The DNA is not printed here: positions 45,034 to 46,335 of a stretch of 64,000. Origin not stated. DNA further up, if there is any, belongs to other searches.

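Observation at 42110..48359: Putative 5'-deoxyadenosine/MTA 'DHAP-shunt' salvage operon extended by aldehyde dehydrogenase and acyl-CoA synthetase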

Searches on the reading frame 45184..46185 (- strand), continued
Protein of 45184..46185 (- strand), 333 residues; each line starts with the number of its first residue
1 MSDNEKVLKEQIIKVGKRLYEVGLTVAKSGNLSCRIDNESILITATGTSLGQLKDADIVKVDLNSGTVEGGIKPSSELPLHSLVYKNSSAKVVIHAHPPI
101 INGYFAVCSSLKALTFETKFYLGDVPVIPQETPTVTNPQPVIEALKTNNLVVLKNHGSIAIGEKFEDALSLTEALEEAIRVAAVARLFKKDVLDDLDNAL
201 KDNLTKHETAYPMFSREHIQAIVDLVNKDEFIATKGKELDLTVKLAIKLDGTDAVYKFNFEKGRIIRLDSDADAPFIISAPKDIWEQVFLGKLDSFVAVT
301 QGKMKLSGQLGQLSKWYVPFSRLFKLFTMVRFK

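Call 68: search_protein_families(library=ncbifam, proteins=[L066:13961-14746:-, L006:6190-7020:+, L061:9583-10008:+, L066:6473-7933:+, L062:6667-7623:+, L061:14601-15071:+], max_evalue=0.00001)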
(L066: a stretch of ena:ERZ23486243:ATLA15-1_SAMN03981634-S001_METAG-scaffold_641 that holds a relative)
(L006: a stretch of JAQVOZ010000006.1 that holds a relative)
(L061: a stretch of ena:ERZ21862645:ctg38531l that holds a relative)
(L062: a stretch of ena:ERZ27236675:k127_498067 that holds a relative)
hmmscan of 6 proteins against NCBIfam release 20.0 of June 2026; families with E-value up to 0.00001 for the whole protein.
L066:13961-14746:- (261 aa): 11 families
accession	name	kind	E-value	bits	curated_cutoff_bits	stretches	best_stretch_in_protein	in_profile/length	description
TIGR01694.1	MTAP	equivalog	5e-83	278.2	274.85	1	3-238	2-236/240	S-methyl-5'-thioadenosine phosphorylase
NF006334.0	PRK08564.1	equivalog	8.1e-77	257.9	382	1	2-257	9-263/267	S-methyl-5'-thioadenosine phosphorylase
NF006599.0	PRK09136.1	equivalog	7.9e-74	248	223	1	3-240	4-244/247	S-methyl-5'-thioinosine phosphorylase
NF005876.0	PRK07823.1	equivalog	1.1e-67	228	306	1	2-253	7-255/267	S-methyl-5'-thioadenosine phosphorylase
NF006492.0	PRK08931.1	equivalog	8e-63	212.5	437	1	2-244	5-248/291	S-methyl-5'-thioadenosine phosphorylase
NF005657.0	PRK07432.1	equivalog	3.9e-62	210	453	1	2-257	5-264/291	S-methyl-5'-thioadenosine phosphorylase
NF006054.0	PRK08202.1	equivalog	1.6e-30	106.6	218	1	68-240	98-271/274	purine-nucleoside phosphorylase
TIGR01697.1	PNPH-PUNA-XAPA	subfamily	5.7e-25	88.1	197.1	1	67-236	73-242/247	inosine/guanosine/xanthosine phosphorylase family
TIGR01698.1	PUNP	equivalog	1.2e-23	83.8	302.6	1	66-235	72-239/245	purine-nucleoside phosphorylase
TIGR01700.1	PNPH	equivalog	1.2e-20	74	293.35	1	71-235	77-243/249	purine nucleoside phosphorylase I, inosine and guanosine-specific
TIGR01699.1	XAPA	equivalog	2.2e-19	70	370.9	1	68-236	74-243/248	xanthosine phosphorylase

L006:6190-7020:+ (276 aa): 19 families
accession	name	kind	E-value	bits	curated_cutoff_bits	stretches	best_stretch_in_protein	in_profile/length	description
NF006185.0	PRK08320.1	subfamily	4.1e-55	187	363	1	7-273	2-282/292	branched-chain amino acid aminotransferase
NF009126.0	PRK12479.1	equivalog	4.8e-47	160.6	518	1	9-273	5-283/299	branched-chain-amino-acid transaminase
TIGR01122.1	ilvE_I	equivalog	3.2e-46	157.9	245.55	1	13-274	3-284/298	branched-chain-amino-acid transaminase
NF005800.0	PRK07650.1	equivalog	8.3e-42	143.4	308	1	8-272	1-274/290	aminodeoxychorismate lyase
NF005146.0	PRK06606.1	equivalog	7.5e-38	130.2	279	1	8-273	7-291/307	branched-chain amino acid transaminase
NF005209.0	PRK06680.1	subfamily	1.5e-37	129.1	320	1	19-272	15-279/286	D-amino-acid transaminase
TIGR01121.1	D_amino_aminoT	equivalog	2.4e-32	112.2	277.45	1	9-271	1-272/276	D-amino-acid transaminase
NF004761.0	PRK06092.1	equivalog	6.5e-32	110.8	260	1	26-253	15-251/268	aminodeoxychorismate lyase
TIGR03461.1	pabC_Proteo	equivalog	1.5e-31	109.6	176.85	1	27-253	14-249/262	aminodeoxychorismate lyase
NF005726.0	PRK07544.1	equivalog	2.3e-25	89.3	396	1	10-273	13-287/295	branched-chain amino acid aminotransferase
NF009066.0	PRK12400.1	equivalog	1.3e-22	80.6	538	1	19-267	19-275/290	D-amino-acid transaminase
NF009896.0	PRK13356.1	equivalog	1.2e-18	67.2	262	1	31-270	32-279/287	branched-chain amino acid aminotransferase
NF005888.0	PRK07849.1-3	equivalog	9.4e-18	64.2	273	1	141-254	160-274/298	aminodeoxychorismate lyase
NF006734.0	PRK09266.1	subfamily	1e-13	51.2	202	1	28-257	23-251/270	hypothetical protein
NF005886.0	PRK07849.1-1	equivalog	1.5e-13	50.7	253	1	33-240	38-258/291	aminodeoxychorismate lyase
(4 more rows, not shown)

L061:9583-10008:+ (141 aa): 5 families
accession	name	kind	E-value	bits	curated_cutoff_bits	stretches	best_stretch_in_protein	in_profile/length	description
TIGR00524.1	eIF-2B_rel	subfamily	3.9e-09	36.1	185.85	1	5-136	148-291/303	S-methyl-5-thioribose-1-phosphate isomerase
NF004326.0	PRK05720.1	subfamily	7.2e-09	34.9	271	1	5-92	187-275/358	s-methyl-5-thioribose-1-phosphate isomerase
NF004436.0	PRK05772.1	equivalog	1.1e-08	34.7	521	1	10-138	202-341/363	S-methyl-5-thioribose-1-phosphate isomerase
NF004700.0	PRK06036.1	equivalog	3.9e-08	32.7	528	1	8-94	180-267/339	S-methyl-5-thioribose-1-phosphate isomerase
TIGR00512.1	salvage_mtnA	equivalog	8.8e-08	31.5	279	1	5-91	180-267/335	S-methyl-5-thioribose-1-phosphate isomerase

L066:6473-7933:+ (486 aa): 18 families
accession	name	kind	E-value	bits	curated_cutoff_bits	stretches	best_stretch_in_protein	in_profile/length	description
TIGR02026.1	BchE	equivalog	1.1e-61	209.2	481.35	1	40-456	38-441/497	magnesium-protoporphyrin IX monomethyl ester anaerobic oxidative cyclase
TIGR03471.1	HpnJ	equivalog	2e-35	122.6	577.6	1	84-453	81-444/472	hopanoid biosynthesis associated radical SAM protein HpnJ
TIGR04367.1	HpnR_B12_rSAM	equivalog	2.1e-35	122.2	650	1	41-424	38-396/490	hopanoid C-3 methylase HpnR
NF050148.1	rSAM_ApyD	equivalog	2.2e-35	122.2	750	1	89-401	92-393/645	RiPP biosynthesis radical SAM protein ApyD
NF038361.1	rSAM_Sden_1168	equivalog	1.6e-31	109.5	575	1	2-399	64-471/560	Sden_1168 family B12-binding radical SAM P-methyltransferase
TIGR04479.1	bcpD_PhpK_rSAM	subfamily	5.5e-27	94.3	600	1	74-404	115-434/504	PhpK family radical SAM P-methyltransferase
TIGR04072.2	rSAM_ladder_B12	equivalog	1e-25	90.3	360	1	43-379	36-349/443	lipid biosynthesis B12-binding/radical SAM protein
TIGR03975.1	rSAM_ocin_1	subfamily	5.9e-24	84.5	281.85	1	92-374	149-425/606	RiPP maturation radical SAM C-methyltransferase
TIGR04385.1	B12_rSAM_cofa1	equivalog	3.5e-21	75.9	450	1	90-379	89-364/438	B12 lower ligand biosynthesis radical SAM protein BzaD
NF040542.1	rSAM_RCCLKC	equivalog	5.8e-21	75.1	450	1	91-358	69-329/423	arsinothricin biosynthesis radical SAM protein ArsL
TIGR04014.1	B12_SAM_MJ_0865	equivalog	1.9e-20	73.1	360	1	90-400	57-357/434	methyl-coenzyme M reductase glutamine C-methyltransferase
TIGR04295.1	B12_rSAM_oligo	hypoth_equivalog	1.2e-19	70.4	400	1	42-401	42-384/422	TIGR04295 family B12-binding domain-containing radical SAM protein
TIGR04013.1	B12_SAM_MJ_1487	hypoth_equivalog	1.6e-17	63.4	251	1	90-218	66-168/382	TIGR04013 family B12-binding domain/radical SAM domain-containing protein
NF033712.0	B12_rSAM_KedN5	subfamily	3.8e-17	61.8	700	1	88-362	79-353/624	KedN5 family methylcobalamin-dependent radical SAM C-methyltransferase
NF033070.1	rSAM_AprD4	equivalog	1.2e-16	60.7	500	1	168-435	162-425/456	AprD4 family radical SAM diol-dehydratase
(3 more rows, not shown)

L062:6667-7623:+ (318 aa): 17 families
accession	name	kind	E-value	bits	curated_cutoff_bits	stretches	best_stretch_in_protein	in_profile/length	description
NF006270.0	PRK08419.1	equivalog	3.4e-36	125.1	248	1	21-309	8-294/298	lipid A biosynthesis lauroyl acyltransferase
NF005919.0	PRK07920.1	equivalog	2e-28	99.4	209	1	36-313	28-303/311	phosphatidylinositol mannoside acyltransferase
NF006487.0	PRK08905.1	equivalog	3.8e-27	95.1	281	1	25-313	5-283/290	lysophospholipid acyltransferase family protein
NF005120.0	PRK06553.1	equivalog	6.5e-24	84.8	273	1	9-304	13-307/308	lipid A biosynthesis lauroyl acyltransferase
TIGR02207.1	lipid_A_htrB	subfamily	2.5e-23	82.9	297.8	1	28-309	23-297/303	LpxL/LpxP family Kdo(2)-lipid IV(A) lauroyl/palmitoleoyl acyltransferase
NF006432.0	PRK08706.1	equivalog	5.9e-22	78.3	384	1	28-309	9-284/289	lipid A biosynthesis lauroyl acyltransferase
NF006507.0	PRK08943.1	subfamily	1.4e-19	70.4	337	1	37-313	44-314/322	lipid A biosynthesis (KDO)2-(lauroyl)-lipid IVA acyltransferase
NF005150.0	PRK06628.1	equivalog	1e-16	61.3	350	1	79-304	69-289/290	lipid A biosynthesis lauroyl acyltransferase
NF004191.0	PRK05646.1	equivalog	1e-16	61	491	1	28-310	26-302/310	lipid A biosynthesis lauroyl acyltransferase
NF004569.0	PRK05906.1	equivalog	1.6e-16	60.1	439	1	184-306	195-315/454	lipid A biosynthesis lauroyl acyltransferase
NF005340.0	PRK06860.1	subfamily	2.2e-16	59.9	398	1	22-310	24-304/309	lipid A biosynthesis lauroyl acyltransferase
NF006437.0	PRK08733.1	equivalog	3.2e-16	59.3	540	1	33-310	34-301/306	LpxL/LpxP family Kdo(2)-lipid IV(A) lauroyl/palmitoleoyl acyltransferase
TIGR02208.1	lipid_A_msbB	equivalog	4.2e-16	59.1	336.05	1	42-308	39-299/305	lauroyl-Kdo(2)-lipid IV(A) myristoyltransferase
NF004190.0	PRK05645.1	equivalog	6.4e-15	55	377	1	33-308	19-289/295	lysophospholipid acyltransferase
NF006438.0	PRK08734.1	equivalog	1.7e-14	53.6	363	1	33-314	20-296/305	lauroyl acyltransferase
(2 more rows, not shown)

L061:14601-15071:+ (156 aa): 0 families

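Call 79: search_protein_families(library=ncbifam, alignment_id=A4, max_evalue=1e-10)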
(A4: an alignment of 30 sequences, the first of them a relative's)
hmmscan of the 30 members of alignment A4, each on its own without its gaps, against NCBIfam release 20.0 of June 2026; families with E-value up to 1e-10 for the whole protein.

A. member 1, P0270 (204 aa): 16 families
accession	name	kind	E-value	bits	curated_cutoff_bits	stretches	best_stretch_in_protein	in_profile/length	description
NF006413.0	PRK08660.1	equivalog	1.8e-28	99.6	203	1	7-189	3-182/184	aldolase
NF005123.0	PRK06557.1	subfamily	4.9e-22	78.7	251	1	5-188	11-199/223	L-ribulose-5-phosphate 4-epimerase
NF040649.1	FucA_Meth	equivalog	2.7e-20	73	250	1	8-184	4-176/179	L-fuculose phosphate aldolase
NF006208.0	PRK08333.1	equivalog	3.5e-19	69.2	267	1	7-180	6-179/189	aldolase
NF043034.1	OxoTetrPhDc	equivalog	8.4e-17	61.6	250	1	7-184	6-188/205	3-oxo-tetronate 4-phosphate decarboxylase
NF053831.1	RU1PAldHalo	equivalog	2.1e-16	60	300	1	21-190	18-182/208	ribulose-1-phosphate aldolase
NF006672.0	PRK09220.1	equivalog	2.2e-16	59.9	226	1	7-102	12-107/209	methylthioribulose 1-phosphate dehydratase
NF006047.0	PRK08193.1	subfamily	3.8e-16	59.3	257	1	5-202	4-217/231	L-ribulose-5-phosphate 4-epimerase AraD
TIGR03328.1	salvage_mtnB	equivalog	5.6e-16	58.6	137.05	1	10-175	1-182/194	methylthioribulose 1-phosphate dehydratase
TIGR00760.1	araD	equivalog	6.2e-14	51.8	389.1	1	6-202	5-215/228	L-ribulose-5-phosphate 4-epimerase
NF009003.0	PRK12348.1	subfamily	8.9e-13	48.4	331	1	5-202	3-214/228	L-ribulose-5-phosphate 4-epimerase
NF004527.0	PRK05874.1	equivalog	1.9e-12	47.2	308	1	7-185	8-190/218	L-fuculose-phosphate aldolase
NF009002.0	PRK12347.1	subfamily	4.8e-12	45.6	386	1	5-202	4-218/231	L-ribulose-5-phosphate 4-epimerase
NF005302.0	PRK06833.1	equivalog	5.4e-11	42.4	264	1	3-163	3-165/214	L-fuculose-phosphate aldolase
NF005984.0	PRK08087.1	subfamily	9.1e-11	41.9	264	0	5-108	5-105/215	L-fuculose-phosphate aldolase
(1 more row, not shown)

B. families by the number of members that match (of 30 scanned): 30 families (the first 25 are shown)
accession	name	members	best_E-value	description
NF040649.1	FucA_Meth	30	3.6e-53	L-fuculose phosphate aldolase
NF006208.0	PRK08333.1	30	4e-51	aldolase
NF043034.1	OxoTetrPhDc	30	9.3e-45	3-oxo-tetronate 4-phosphate decarboxylase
NF005302.0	PRK06833.1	30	7.7e-44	L-fuculose-phosphate aldolase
NF006413.0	PRK08660.1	30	6.5e-43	aldolase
NF053831.1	RU1PAldHalo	30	3.6e-39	ribulose-1-phosphate aldolase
NF006672.0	PRK09220.1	30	6.7e-30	methylthioribulose 1-phosphate dehydratase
TIGR03328.1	salvage_mtnB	30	7.4e-30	methylthioribulose 1-phosphate dehydratase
NF005123.0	PRK06557.1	29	2e-47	L-ribulose-5-phosphate 4-epimerase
NF005984.0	PRK08087.1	29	7.4e-37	L-fuculose-phosphate aldolase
NF004527.0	PRK05874.1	29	9.2e-33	L-fuculose-phosphate aldolase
TIGR01086.1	fucA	24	6e-34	L-fuculose-phosphate aldolase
NF006047.0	PRK08193.1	22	8.3e-29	L-ribulose-5-phosphate 4-epimerase AraD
NF053537.1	DhpthDcsPhtC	22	5.2e-20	3,4-dihydroxyphthalate decarboxylase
NF004979.0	PRK06357.1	21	1.9e-28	hypothetical protein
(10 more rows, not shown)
